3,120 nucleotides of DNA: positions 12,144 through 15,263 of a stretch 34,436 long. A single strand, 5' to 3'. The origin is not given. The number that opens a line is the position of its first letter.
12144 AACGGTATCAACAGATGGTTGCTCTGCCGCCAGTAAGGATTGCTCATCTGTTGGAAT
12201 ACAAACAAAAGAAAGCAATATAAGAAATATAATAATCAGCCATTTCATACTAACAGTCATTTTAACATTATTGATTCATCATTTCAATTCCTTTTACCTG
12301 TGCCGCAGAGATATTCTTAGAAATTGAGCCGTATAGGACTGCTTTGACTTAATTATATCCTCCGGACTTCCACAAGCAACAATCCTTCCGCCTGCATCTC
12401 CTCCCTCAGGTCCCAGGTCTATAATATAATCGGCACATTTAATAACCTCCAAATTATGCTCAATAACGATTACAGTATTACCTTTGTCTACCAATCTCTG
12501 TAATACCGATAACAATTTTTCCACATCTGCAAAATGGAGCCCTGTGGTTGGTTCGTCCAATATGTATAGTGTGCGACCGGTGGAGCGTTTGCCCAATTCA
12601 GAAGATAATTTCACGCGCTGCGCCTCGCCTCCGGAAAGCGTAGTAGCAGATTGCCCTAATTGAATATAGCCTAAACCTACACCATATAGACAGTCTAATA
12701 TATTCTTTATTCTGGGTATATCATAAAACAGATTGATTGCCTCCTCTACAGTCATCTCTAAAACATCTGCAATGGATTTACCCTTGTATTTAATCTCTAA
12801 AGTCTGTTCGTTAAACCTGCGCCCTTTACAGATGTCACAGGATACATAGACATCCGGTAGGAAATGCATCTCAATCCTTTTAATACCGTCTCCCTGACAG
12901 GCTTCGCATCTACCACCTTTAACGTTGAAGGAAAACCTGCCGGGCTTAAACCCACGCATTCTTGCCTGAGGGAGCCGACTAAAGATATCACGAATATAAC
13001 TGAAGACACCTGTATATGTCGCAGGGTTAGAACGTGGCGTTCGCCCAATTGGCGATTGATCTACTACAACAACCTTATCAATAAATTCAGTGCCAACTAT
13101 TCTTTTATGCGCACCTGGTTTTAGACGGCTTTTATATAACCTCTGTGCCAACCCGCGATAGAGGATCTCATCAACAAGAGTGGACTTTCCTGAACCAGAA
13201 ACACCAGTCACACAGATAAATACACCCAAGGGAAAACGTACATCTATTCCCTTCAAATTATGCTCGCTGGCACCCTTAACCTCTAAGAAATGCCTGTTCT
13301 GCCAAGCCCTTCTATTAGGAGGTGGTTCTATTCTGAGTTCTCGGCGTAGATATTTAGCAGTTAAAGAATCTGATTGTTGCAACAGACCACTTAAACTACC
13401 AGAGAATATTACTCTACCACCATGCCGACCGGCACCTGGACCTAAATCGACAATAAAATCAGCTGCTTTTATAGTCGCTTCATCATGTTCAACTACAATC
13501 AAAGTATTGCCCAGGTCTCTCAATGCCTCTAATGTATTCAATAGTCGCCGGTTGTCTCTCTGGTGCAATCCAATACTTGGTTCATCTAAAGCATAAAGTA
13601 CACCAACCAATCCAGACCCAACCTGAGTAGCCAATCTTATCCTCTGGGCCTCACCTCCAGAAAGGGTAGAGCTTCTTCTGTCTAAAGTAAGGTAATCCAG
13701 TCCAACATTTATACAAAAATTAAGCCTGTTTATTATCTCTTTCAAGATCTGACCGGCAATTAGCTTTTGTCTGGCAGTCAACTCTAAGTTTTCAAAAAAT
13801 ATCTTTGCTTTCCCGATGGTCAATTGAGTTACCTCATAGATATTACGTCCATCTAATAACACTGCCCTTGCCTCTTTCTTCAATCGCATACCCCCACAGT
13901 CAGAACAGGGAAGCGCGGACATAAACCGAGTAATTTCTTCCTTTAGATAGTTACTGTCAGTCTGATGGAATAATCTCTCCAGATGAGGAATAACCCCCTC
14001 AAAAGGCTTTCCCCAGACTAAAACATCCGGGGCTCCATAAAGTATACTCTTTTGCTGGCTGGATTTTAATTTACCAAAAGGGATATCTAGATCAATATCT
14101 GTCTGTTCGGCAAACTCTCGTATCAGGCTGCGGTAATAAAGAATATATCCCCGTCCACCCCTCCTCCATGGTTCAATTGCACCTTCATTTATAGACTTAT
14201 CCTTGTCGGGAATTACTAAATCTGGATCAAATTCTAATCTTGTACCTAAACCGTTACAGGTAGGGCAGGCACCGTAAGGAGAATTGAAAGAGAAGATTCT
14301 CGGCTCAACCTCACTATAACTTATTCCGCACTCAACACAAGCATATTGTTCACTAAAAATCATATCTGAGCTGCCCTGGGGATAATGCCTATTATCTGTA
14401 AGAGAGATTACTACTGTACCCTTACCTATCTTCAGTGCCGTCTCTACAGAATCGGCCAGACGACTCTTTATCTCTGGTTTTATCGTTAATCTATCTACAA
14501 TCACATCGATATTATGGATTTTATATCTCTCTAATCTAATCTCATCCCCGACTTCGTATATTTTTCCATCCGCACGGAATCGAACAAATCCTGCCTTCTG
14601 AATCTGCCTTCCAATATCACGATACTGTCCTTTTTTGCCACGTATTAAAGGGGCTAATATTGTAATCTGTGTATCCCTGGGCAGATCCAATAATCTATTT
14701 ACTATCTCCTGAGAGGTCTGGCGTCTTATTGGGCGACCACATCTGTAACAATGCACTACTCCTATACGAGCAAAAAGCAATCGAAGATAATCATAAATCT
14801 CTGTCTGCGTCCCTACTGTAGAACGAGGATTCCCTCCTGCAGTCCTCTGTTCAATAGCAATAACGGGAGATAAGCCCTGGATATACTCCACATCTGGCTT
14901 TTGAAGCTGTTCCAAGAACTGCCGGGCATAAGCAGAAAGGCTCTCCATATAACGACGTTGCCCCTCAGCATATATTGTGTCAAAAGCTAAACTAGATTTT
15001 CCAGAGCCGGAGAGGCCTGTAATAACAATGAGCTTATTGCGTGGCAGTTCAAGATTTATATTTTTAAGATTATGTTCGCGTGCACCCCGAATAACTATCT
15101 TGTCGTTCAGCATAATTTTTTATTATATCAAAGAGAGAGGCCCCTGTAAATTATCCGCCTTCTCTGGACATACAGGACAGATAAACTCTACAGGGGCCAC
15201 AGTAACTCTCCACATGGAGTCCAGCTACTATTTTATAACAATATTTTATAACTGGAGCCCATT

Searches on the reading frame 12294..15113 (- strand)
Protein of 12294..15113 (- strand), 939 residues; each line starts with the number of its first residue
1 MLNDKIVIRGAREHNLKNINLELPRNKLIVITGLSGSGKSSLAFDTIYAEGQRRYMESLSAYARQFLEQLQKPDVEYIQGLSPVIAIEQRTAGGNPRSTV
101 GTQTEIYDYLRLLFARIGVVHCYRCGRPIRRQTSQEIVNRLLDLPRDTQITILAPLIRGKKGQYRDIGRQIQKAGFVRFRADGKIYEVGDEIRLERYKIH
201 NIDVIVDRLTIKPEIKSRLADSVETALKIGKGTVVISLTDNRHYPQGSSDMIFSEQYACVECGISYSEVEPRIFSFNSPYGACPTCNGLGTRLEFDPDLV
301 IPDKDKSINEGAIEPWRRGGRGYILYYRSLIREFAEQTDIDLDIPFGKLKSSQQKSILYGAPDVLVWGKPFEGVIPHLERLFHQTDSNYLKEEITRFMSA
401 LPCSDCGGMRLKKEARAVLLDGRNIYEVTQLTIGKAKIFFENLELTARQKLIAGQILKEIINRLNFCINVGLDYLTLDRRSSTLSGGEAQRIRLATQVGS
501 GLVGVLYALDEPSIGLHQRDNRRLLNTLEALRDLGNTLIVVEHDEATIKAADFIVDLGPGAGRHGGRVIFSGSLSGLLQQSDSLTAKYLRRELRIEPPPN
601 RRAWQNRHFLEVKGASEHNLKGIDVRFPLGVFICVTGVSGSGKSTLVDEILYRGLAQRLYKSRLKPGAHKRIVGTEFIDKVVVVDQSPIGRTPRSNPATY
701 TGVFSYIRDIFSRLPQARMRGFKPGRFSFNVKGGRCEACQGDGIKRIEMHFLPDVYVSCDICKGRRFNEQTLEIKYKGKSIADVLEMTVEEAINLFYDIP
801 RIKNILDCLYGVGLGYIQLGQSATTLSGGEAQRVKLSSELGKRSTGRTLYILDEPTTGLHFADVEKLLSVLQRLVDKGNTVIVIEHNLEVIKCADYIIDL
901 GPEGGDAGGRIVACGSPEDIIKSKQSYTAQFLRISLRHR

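Call 68: search_protein_families(library=pfam, proteins=[window:12294-15113:-], max_evalue=0.001)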
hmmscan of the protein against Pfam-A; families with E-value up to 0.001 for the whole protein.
window:12294-15113:- (939 aa): 18 families
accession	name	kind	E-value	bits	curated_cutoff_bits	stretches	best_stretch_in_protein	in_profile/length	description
PF17760.6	UvrA_inter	-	1.7e-36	124.8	23.3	1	132-238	1-107/109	UvrA interaction domain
PF17755.6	UvrA_DNA-bind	-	1.6e-27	96.4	23.2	1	296-395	1-109/110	UvrA DNA-binding domain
PF00005.33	ABC_tran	-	7.5e-18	65.9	25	0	16-43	1-28/137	ABC transporter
PF02463.25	SMC_N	-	3.3e-11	43.5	40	0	818-899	135-210/220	RecF/RecN/SMC N terminal domain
PF13555.12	AAA_29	-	5e-08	33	27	0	632-650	24-42/61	P-loop containing region of AAA domain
PF13191.12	AAA_16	-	1.9e-07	32.1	32.6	0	632-652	26-46/167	AAA ATPase domain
PF13476.12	AAA_23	-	3.8e-06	28.1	27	0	5-42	1-35/201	AAA domain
PF20703.3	nSTAND1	-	5.9e-06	26.6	27.1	0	12-43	19-50/379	Novel STAND NTPase 1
PF13671.12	AAA_33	-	2.8e-05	24.9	27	0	633-668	2-33/143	AAA domain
PF13238.12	AAA_18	-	4e-05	24.5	29.4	0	633-650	1-18/128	AAA domain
PF13304.12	AAA_21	-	4.7e-05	24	27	0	837-890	249-302/304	AAA domain, putative AbiEii toxin, Type IV TA system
PF20720.3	nSTAND3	-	5.7e-05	23.3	27.2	0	20-48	11-39/155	Novel STAND NTPase 3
PF13173.12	AAA_14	-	6e-05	23.5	27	0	26-51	2-27/129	AAA domain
PF03193.22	RsgA_GTPase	-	7.2e-05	23.1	30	0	10-43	91-123/174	RsgA GTPase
PF01583.26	APS_kinase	-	0.0001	22.8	21.1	0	27-44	3-20/152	Adenylylsulphate kinase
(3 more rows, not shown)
